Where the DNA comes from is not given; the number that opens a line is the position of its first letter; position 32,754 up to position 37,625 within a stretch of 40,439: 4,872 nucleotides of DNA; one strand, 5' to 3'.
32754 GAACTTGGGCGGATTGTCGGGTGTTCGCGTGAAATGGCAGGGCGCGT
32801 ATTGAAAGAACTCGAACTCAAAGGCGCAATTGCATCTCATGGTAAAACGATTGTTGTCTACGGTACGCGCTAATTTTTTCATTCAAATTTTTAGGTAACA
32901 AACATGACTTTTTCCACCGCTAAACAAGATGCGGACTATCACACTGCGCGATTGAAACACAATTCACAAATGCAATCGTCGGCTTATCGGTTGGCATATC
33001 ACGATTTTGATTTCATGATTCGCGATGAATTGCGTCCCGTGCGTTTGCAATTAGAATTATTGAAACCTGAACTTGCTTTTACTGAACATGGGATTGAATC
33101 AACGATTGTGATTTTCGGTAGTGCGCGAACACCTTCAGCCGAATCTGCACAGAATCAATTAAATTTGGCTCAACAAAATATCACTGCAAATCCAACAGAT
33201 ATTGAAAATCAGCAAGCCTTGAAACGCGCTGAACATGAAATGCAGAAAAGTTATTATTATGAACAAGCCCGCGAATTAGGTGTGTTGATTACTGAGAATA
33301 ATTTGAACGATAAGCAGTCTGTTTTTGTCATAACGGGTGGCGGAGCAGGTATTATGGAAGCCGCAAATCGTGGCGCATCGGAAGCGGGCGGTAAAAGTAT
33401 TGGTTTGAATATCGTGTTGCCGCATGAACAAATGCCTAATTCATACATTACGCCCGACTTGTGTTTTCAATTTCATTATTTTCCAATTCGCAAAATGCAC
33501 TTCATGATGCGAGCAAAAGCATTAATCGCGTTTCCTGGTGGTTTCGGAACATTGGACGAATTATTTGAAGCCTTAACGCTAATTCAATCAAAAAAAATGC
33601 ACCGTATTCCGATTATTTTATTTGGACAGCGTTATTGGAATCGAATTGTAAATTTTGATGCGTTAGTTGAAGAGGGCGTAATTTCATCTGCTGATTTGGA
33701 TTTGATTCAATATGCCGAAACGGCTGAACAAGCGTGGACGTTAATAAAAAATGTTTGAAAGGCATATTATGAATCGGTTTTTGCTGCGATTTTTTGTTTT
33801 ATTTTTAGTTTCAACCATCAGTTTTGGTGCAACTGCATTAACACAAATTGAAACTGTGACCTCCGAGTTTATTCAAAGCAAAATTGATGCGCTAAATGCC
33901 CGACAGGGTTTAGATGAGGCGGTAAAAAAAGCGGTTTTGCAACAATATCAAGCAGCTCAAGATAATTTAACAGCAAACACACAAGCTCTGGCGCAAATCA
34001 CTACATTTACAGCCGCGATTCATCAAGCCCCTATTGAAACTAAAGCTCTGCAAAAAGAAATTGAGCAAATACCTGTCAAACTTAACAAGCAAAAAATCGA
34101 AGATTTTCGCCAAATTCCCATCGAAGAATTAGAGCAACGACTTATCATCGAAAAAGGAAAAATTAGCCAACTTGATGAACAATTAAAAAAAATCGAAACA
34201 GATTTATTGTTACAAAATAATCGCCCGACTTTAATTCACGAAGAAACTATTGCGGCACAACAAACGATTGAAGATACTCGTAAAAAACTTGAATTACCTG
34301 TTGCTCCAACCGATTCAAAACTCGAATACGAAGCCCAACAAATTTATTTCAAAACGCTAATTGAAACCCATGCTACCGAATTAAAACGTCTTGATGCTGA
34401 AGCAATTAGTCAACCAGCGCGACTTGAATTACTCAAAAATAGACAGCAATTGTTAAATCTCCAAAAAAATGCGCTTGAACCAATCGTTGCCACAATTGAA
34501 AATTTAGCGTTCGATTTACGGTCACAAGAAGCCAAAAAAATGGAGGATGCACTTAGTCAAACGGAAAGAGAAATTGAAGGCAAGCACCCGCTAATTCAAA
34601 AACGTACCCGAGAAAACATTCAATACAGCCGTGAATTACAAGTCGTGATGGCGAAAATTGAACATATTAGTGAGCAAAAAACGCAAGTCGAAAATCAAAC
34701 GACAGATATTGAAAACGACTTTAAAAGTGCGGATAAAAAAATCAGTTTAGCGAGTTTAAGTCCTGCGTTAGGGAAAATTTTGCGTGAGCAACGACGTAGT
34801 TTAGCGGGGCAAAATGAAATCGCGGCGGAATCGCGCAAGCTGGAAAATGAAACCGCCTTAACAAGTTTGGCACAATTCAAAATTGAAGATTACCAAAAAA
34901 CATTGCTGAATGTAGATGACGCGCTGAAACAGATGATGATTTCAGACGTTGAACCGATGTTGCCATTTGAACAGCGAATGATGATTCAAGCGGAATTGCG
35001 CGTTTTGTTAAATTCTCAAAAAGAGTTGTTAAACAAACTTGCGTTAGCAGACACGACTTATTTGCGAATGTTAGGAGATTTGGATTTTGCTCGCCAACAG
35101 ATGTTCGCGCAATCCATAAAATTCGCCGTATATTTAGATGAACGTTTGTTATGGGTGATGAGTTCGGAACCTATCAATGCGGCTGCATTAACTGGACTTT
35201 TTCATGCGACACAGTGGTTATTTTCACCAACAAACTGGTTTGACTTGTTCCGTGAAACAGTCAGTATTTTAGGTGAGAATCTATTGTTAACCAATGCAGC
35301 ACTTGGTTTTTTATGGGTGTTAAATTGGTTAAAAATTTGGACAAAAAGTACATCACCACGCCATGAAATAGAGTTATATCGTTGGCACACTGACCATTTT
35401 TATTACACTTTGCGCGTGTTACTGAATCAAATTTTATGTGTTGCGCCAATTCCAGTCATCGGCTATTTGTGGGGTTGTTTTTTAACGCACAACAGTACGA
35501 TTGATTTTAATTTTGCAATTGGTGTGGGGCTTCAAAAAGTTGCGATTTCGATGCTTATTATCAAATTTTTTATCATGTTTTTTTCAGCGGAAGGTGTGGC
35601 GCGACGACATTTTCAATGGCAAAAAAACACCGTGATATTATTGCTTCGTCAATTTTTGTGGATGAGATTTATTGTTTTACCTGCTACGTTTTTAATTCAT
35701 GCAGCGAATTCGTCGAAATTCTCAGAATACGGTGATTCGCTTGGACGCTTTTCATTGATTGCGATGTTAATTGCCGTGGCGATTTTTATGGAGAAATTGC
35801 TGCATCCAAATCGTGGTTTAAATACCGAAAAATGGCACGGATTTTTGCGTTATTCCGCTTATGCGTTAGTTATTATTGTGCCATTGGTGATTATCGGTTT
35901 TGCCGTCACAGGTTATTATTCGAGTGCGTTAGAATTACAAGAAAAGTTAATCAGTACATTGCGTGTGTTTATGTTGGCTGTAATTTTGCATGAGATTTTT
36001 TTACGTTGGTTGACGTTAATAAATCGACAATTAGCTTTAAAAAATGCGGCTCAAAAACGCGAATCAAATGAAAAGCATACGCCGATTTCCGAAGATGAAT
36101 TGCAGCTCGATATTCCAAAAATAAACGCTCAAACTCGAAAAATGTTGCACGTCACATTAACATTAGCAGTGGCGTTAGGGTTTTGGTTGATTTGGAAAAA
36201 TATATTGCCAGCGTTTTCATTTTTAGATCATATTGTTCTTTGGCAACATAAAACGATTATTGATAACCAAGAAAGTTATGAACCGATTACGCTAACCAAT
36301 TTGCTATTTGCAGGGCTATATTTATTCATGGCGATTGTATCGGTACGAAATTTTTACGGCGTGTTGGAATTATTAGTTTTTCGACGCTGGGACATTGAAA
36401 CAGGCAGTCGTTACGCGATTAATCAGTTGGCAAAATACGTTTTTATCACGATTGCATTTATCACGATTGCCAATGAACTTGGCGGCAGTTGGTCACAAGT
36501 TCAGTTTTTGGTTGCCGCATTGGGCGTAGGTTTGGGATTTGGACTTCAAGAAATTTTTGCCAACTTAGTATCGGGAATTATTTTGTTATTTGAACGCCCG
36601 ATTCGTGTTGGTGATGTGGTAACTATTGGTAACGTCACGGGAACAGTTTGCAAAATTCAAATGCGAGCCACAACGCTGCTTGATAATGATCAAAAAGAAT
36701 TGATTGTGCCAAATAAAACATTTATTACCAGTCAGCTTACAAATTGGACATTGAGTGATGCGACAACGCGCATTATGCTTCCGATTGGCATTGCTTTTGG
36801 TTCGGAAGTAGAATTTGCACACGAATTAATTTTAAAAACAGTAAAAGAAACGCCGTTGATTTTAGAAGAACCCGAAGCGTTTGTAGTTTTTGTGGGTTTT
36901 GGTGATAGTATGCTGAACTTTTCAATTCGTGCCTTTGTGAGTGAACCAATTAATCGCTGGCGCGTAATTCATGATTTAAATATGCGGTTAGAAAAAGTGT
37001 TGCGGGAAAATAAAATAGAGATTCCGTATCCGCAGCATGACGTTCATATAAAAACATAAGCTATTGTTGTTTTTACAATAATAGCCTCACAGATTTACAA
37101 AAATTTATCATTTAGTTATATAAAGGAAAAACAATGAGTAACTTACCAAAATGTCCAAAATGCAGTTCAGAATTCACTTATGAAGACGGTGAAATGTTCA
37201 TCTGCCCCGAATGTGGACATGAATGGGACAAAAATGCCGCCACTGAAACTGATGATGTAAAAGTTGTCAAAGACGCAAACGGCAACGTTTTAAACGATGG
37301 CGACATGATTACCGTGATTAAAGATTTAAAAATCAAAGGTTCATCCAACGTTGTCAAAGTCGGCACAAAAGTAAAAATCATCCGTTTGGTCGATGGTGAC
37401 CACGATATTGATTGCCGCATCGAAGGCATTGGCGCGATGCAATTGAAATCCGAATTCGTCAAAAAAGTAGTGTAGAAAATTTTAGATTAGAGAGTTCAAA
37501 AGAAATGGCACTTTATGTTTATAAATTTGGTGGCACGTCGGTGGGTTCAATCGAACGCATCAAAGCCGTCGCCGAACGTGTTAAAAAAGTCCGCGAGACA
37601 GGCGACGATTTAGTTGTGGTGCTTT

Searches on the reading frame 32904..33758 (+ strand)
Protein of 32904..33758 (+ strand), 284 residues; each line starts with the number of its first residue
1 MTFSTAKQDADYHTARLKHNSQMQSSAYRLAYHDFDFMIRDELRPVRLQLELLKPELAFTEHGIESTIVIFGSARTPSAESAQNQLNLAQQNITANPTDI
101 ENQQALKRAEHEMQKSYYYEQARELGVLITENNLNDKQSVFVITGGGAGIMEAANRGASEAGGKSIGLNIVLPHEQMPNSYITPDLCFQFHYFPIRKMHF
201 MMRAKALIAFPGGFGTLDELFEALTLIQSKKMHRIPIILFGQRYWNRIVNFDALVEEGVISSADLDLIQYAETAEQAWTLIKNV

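Call 23: search_protein_families(library=pfam, proteins=[window:32904-33758:+], max_evalue=0.00001)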
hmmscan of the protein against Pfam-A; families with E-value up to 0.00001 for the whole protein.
window:32904-33758:+ (284 aa): 2 families
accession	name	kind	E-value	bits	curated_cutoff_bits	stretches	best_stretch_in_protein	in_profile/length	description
PF03641.19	Lysine_decarbox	-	1.1e-32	113.4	27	1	151-279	1-129/131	Possible lysine decarboxylase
PF18306.6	LDcluster4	-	1.6e-12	47.8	26.3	1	116-225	15-115/151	SLOG cluster4 family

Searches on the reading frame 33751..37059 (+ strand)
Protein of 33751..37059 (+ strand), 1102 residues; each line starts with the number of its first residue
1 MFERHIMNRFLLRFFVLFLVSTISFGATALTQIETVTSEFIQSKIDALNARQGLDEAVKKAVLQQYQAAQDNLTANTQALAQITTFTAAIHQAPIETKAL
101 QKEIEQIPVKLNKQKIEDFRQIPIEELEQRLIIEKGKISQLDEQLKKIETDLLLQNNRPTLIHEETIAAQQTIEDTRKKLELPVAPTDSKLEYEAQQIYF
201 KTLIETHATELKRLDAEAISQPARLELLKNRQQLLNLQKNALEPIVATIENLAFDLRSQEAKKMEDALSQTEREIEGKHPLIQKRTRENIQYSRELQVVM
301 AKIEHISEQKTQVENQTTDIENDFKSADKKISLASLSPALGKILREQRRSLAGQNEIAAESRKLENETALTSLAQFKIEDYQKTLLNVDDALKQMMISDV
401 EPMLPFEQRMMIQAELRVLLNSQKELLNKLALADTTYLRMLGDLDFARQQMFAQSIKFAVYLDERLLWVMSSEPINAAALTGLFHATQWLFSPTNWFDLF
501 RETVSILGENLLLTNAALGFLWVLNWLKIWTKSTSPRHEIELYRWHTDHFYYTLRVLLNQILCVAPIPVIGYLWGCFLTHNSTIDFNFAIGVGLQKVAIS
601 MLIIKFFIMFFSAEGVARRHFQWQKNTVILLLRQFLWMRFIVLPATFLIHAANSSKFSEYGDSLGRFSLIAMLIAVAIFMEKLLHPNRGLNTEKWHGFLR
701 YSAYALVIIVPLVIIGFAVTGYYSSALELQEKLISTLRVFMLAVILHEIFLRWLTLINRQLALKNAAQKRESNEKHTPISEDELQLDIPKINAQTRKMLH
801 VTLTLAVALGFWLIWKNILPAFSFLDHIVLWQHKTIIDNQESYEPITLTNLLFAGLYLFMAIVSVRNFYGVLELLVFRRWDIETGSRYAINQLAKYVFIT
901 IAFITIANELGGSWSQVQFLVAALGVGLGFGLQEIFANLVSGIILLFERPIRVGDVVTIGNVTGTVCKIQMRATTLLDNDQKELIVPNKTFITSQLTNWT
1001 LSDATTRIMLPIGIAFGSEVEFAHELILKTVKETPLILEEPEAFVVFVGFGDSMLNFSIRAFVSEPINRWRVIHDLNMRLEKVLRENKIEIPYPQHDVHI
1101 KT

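Call 23: search_protein_families(library=pfam, proteins=[window:33751-37059:+], max_evalue=0.00001)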
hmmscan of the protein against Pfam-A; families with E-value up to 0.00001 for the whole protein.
window:33751-37059:+ (1102 aa): 4 families
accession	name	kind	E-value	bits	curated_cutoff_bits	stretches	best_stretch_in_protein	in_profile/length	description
PF12794.12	MscS_TM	-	3e-77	260.2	28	1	515-831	5-339/339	Mechanosensitive ion channel inner membrane domain 1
PF12795.12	MscS_porin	-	6.4e-35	121.3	34.4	1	44-284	1-238/238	Mechanosensitive ion channel porin domain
PF00924.24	MS_channel_2nd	-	6.9e-23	81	20.2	1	935-1000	2-67/68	Mechanosensitive ion channel, beta-domain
PF21082.3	MS_channel_3rd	-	6.1e-15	55.9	21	1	1010-1091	3-88/88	Mechanosensitive ion channel MscS, C-terminal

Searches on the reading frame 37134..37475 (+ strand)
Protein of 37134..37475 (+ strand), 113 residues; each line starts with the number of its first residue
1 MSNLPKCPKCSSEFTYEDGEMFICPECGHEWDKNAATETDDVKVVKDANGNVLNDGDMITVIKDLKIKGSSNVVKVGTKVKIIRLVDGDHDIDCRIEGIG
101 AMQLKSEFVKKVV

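Call 23: search_protein_families(library=pfam, proteins=[window:37134-37475:+], max_evalue=0.00001)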
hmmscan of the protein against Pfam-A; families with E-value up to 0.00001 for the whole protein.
window:37134-37475:+ (113 aa): 3 families
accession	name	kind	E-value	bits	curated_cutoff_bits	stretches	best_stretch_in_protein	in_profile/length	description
PF03831.20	YjdM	-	8.8e-32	109.2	23.2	1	45-112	1-69/69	PhnA domain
PF08274.17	Zn_Ribbon_YjdM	-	4.9e-18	65.3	30.8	1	4-32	2-30/30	PhnA Zinc-Ribbon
PF08271.17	Zn_Ribbon_TF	-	1.2e-06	28.4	29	1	6-35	2-33/43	TFIIB zinc-binding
